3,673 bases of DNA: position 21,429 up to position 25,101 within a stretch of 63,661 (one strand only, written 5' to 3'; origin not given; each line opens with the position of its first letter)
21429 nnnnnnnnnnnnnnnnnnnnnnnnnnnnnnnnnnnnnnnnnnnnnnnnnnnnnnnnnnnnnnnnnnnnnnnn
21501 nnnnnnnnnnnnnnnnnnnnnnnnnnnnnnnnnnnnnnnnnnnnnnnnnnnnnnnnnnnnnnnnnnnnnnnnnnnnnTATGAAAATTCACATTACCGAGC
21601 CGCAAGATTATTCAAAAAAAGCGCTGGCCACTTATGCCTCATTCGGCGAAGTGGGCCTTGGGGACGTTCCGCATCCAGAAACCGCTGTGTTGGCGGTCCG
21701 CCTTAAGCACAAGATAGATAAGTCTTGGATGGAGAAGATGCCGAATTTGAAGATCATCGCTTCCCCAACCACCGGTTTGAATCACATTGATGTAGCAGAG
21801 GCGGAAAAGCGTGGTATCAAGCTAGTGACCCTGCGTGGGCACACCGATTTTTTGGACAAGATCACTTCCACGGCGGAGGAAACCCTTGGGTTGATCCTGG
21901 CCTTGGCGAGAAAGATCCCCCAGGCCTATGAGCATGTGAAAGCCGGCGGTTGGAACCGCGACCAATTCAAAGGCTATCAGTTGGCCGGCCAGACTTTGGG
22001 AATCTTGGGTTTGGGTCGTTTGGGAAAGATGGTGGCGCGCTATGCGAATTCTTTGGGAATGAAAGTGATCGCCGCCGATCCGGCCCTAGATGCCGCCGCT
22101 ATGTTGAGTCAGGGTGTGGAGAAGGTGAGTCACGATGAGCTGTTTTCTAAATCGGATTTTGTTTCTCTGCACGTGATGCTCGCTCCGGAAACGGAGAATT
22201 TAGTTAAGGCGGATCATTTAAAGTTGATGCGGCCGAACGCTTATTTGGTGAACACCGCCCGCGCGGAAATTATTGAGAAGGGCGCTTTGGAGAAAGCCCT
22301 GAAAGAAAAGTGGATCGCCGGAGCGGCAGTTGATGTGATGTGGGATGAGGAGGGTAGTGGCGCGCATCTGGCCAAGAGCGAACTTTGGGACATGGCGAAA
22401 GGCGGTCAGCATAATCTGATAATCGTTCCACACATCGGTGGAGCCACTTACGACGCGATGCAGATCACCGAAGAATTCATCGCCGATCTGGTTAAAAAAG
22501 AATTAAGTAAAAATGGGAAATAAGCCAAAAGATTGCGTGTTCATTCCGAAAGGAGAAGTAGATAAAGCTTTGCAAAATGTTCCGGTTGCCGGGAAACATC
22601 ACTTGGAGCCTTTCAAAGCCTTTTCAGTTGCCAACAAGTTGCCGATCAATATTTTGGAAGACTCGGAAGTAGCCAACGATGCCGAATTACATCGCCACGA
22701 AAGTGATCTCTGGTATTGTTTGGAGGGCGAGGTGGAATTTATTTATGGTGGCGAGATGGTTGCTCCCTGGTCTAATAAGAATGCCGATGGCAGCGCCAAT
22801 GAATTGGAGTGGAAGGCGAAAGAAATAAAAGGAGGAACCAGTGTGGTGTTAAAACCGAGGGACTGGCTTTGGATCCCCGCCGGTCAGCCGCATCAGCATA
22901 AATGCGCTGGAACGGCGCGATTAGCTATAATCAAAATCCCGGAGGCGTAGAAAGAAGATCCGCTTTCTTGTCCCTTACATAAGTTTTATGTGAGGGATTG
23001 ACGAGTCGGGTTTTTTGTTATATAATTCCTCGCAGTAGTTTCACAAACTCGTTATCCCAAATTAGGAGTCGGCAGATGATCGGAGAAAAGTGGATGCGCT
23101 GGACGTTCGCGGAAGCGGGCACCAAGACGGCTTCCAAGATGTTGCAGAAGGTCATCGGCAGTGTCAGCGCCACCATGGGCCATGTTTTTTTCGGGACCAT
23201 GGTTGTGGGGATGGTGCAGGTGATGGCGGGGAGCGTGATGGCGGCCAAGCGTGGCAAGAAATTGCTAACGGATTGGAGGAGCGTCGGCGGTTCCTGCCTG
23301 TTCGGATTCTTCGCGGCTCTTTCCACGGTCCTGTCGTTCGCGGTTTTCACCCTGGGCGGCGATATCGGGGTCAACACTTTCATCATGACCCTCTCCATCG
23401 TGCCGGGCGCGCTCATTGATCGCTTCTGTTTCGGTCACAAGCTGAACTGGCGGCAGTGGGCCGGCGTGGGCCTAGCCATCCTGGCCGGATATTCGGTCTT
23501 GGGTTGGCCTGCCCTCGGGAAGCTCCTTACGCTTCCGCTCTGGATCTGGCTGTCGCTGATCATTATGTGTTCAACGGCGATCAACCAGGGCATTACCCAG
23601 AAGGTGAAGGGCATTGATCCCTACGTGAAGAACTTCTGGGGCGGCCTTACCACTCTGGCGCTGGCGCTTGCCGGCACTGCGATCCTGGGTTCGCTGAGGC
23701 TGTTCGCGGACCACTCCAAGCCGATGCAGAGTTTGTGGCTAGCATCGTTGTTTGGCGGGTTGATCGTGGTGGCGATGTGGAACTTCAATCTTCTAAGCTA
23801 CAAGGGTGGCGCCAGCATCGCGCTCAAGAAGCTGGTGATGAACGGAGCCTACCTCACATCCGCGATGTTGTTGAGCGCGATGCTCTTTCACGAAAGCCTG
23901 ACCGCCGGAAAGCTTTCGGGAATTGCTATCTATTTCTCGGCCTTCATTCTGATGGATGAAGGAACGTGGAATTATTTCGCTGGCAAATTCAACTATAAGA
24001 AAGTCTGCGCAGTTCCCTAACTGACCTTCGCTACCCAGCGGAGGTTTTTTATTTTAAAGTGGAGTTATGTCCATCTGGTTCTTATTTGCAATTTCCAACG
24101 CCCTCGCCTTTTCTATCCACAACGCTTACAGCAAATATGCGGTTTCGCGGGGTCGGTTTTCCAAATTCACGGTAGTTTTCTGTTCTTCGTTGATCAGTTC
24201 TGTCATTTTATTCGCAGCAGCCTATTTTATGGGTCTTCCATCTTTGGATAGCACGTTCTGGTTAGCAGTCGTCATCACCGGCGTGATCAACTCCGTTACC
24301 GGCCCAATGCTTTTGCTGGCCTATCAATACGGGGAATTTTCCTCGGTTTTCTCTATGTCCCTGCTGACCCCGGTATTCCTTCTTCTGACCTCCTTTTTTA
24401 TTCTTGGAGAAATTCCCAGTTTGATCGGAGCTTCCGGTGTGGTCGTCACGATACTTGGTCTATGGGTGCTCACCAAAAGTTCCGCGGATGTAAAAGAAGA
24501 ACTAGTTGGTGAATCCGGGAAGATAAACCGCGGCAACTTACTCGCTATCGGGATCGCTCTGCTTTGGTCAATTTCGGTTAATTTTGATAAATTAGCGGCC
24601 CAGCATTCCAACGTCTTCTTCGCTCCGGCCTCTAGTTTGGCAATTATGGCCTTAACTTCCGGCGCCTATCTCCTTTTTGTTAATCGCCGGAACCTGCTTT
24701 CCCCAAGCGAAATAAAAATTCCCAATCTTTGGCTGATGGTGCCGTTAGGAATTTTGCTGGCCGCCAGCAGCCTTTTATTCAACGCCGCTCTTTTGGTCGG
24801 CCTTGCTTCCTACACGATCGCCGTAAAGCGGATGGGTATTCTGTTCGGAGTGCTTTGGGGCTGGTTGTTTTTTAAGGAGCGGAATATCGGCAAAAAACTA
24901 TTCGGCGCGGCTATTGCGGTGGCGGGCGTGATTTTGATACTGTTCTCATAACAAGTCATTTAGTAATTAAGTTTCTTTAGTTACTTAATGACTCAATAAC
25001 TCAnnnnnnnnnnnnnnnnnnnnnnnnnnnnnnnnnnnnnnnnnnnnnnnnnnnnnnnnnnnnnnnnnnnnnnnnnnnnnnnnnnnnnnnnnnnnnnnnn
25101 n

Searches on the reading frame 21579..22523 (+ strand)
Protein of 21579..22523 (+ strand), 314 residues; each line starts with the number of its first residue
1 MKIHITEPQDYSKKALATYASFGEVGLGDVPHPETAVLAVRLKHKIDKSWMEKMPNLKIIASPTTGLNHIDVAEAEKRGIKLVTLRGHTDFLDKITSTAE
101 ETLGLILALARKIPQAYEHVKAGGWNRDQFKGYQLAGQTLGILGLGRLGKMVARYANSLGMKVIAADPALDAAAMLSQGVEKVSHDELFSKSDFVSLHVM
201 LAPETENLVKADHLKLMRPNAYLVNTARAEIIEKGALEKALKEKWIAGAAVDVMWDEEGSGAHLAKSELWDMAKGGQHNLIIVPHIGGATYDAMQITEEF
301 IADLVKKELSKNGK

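Call 8: search_protein_families(library=pfam, proteins=[window:21579-22523:+], max_evalue=0.001)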
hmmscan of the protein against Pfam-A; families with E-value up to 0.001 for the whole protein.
window:21579-22523:+ (314 aa): 5 families
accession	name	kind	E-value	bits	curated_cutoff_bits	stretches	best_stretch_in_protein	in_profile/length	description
PF02826.25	2-Hacid_dh_C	-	1e-52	178.6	25.1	1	103-287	1-178/178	D-isomer specific 2-hydroxyacid dehydrogenase, NAD binding domain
PF00389.36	2-Hacid_dh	-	7.4e-11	42.3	24.6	1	35-84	40-89/134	D-isomer specific 2-hydroxyacid dehydrogenase, catalytic domain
PF22660.2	RS_preATP-grasp-like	-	2.4e-07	31.5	27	1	138-212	2-77/98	Ribonucleotide synthetase preATP-grasp domain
PF00670.27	AdoHcyase_NAD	-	2.6e-05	24.9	27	0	135-240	21-124/162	S-adenosyl-L-homocysteine hydrolase, NAD binding domain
PF03446.21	NAD_binding_2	-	8.5e-05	23.1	21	1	140-246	2-112/161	NAD binding domain of 6-phosphogluconate dehydrogenase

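Call 30: search_protein_families(library=ncbifam, proteins=[window:21579-22523:+], max_evalue=0.01)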
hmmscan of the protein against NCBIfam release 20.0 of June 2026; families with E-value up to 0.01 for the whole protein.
window:21579-22523:+ (314 aa): 31 families (the best 25 are shown)
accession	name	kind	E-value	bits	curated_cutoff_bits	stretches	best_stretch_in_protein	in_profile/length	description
TIGR01327.1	PGDH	equivalog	9.2e-60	202.9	454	1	34-309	40-301/525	phosphoglycerate dehydrogenase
NF009714.1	PRK13243.1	equivalog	5.3e-57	193.6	455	1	38-303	49-307/332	glyoxylate reductase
NF005069.0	PRK06487.1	equivalog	2.1e-48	165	448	1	36-302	49-304/320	2-hydroxyacid dehydrogenase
NF008759.0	PRK11790.1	equivalog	4.9e-47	160.5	404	1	35-305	55-313/410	phosphoglycerate dehydrogenase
NF005387.0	PRK06932.1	equivalog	5.5e-41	140.6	492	1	40-301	49-302/314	2-hydroxyacid dehydrogenase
NF006263.0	PRK08410.1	equivalog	2e-38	132.6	389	1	38-303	45-301/311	D-2-hydroxyacid dehydrogenase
NF041369.1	Dhydh_Halo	equivalog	2e-36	125.7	400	1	56-307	55-293/305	D-2-hydroxyacid dehydrogenase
NF005750.0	PRK07574.1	equivalog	2.4e-35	122.3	329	1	48-305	106-353/386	NAD-dependent formate dehydrogenase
NF000492.1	vanH_gen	exception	5.3e-33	114.4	540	1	39-260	47-258/312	D-lactate dehydrogenase VanH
NF011938.0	PRK15409.1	equivalog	8.6e-32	110.4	492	1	43-293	53-293/324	glyoxylate/hydroxypyruvate reductase GhrB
NF000004.1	vanH-D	exception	6.1e-28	97.9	550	1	54-263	70-267/323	D-lactate dehydrogenase VanH-D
NF005027.0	PRK06436.1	equivalog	7e-28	97.6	261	1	57-299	50-270/303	2-hydroxyacid dehydrogenase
NF001309.0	PRK00257.1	equivalog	7.5e-25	87.7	434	1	129-290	108-259/379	4-phosphoerythronate dehydrogenase PdxB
NF000371.1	vanH_Agroup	exception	1.6e-23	83.4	700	1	53-259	68-262/322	VanH-A/VanH-Pt family D-lactate dehydrogenase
NF000112.1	vanH-Amyco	exception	4.9e-23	81.9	625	1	58-260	97-287/348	VanH-AOV family D-lactate dehydrogenase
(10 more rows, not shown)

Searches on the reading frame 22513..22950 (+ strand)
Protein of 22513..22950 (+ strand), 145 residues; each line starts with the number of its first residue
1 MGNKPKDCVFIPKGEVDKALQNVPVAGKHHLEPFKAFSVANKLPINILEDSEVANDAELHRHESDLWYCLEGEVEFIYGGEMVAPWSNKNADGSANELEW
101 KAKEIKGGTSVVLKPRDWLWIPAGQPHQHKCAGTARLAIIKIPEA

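Call 8: search_protein_families(library=pfam, proteins=[window:22513-22950:+], max_evalue=0.001)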
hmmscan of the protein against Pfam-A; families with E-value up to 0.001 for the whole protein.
window:22513-22950:+ (145 aa): 1 family
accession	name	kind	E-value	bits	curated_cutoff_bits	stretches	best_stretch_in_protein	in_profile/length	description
PF07883.17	Cupin_2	-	3.4e-10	39.9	27.2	1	107-140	34-67/70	Cupin domain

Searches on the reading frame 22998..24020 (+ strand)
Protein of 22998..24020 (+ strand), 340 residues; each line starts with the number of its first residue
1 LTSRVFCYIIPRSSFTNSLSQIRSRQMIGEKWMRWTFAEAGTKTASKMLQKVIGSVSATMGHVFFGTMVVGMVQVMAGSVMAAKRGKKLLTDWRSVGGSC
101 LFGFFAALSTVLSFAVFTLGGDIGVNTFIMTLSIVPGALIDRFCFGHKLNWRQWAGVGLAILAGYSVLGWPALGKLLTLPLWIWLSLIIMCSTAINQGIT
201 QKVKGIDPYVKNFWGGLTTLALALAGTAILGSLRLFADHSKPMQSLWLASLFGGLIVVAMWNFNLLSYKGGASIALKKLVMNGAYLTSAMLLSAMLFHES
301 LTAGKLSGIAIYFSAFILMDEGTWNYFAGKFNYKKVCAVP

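Call 8: search_protein_families(library=pfam, proteins=[window:22998-24020:+], max_evalue=0.001)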
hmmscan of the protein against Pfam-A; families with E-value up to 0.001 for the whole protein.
window:22998-24020:+ (340 aa): 1 family
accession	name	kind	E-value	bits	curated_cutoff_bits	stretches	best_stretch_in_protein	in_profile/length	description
PF00892.27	EamA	-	1.7e-06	28.8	28.2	1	39-163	14-129/135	EamA-like transporter family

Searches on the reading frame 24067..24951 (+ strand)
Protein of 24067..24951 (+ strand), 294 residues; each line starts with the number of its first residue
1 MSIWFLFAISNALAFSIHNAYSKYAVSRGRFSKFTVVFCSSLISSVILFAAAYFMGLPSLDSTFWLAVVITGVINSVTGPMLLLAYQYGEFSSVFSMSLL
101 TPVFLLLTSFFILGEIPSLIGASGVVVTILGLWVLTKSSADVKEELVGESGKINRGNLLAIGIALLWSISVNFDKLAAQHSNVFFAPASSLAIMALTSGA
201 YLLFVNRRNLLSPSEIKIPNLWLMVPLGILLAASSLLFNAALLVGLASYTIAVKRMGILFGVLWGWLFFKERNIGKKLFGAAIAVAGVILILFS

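Call 8: search_protein_families(library=pfam, proteins=[window:24067-24951:+], max_evalue=0.001)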
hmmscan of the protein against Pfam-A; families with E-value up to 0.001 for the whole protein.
window:24067-24951:+ (294 aa): 2 families
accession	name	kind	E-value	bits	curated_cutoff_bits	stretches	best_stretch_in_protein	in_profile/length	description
PF00892.27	EamA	-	1.6e-21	77.5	28.2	2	3-136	2-134/135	EamA-like transporter family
PF06027.18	SLC35F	-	0.00015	21.8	21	1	63-180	71-187/299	Solute carrier family 35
